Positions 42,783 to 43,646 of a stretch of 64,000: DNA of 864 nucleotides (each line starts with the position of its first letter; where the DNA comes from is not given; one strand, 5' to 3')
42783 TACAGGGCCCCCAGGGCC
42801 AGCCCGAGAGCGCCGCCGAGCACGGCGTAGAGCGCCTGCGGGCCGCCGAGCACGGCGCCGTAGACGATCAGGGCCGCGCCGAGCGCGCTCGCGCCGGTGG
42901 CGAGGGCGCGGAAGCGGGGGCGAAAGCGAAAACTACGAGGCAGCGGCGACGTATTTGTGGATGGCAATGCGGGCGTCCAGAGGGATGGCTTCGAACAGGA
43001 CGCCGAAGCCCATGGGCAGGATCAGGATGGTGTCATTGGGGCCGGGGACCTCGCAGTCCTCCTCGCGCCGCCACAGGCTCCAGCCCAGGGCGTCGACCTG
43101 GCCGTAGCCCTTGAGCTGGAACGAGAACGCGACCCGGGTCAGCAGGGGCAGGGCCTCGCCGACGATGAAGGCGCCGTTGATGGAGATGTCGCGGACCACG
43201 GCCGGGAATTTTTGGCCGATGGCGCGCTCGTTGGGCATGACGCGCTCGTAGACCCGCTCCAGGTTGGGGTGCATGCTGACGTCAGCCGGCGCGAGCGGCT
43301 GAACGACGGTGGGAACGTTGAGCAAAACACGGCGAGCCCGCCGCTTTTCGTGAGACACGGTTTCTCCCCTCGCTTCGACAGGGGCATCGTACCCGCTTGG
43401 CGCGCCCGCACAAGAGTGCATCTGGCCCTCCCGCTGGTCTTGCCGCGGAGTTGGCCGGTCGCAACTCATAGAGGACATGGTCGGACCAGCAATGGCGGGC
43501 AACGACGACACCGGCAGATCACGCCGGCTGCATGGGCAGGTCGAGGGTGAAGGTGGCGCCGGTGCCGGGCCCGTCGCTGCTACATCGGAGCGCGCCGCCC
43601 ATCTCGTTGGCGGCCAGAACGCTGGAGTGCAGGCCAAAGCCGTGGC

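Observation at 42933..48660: PilZ gene upstream of a 1714-aa pseudokinase-AAA-TPR-GAF-histidine kinase hybrid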

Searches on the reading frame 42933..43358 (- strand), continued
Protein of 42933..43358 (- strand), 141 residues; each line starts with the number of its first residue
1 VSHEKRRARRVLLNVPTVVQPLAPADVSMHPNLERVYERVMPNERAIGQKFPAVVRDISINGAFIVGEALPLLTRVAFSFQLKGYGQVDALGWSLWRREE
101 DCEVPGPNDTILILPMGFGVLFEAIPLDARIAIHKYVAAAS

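Call 72: find_encoding_contigs(protein=P0123, flank=10000, max_places=3)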
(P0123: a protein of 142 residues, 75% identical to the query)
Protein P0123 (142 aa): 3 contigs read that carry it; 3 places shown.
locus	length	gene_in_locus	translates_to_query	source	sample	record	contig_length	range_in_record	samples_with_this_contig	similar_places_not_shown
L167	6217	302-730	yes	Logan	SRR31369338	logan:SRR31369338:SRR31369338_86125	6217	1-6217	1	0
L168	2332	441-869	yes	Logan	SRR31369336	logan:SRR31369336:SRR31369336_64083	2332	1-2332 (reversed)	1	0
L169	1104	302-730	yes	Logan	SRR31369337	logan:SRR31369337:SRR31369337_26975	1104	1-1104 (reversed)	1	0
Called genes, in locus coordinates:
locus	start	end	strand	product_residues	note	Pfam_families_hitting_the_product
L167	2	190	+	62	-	?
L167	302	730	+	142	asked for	-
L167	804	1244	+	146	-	-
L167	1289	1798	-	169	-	-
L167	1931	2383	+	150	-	PF02580:Tyr_Deacylase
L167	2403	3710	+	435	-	PF03349:Toluene_X (faint)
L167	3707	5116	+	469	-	PF03349:Toluene_X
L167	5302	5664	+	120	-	PF13560:HTH_31, PF01381:HTH_3, PF12844:HTH_19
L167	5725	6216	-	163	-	?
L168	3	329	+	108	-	?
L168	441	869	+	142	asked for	-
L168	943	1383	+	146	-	-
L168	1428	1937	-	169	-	-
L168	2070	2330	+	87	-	?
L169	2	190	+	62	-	?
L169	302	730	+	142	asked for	-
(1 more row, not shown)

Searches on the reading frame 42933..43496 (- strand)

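Call 4: search_protein_families(library=pfam, proteins=[window:42933-43496:-], max_evalue=0.1)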
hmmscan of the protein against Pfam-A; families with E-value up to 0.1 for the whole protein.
window:42933-43496:- (187 aa): 1 family
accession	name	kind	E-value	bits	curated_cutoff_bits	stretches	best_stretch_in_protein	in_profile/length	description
PF07238.19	PilZ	-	0.0055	17.5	22.5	1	94-183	20-100/102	PilZ domain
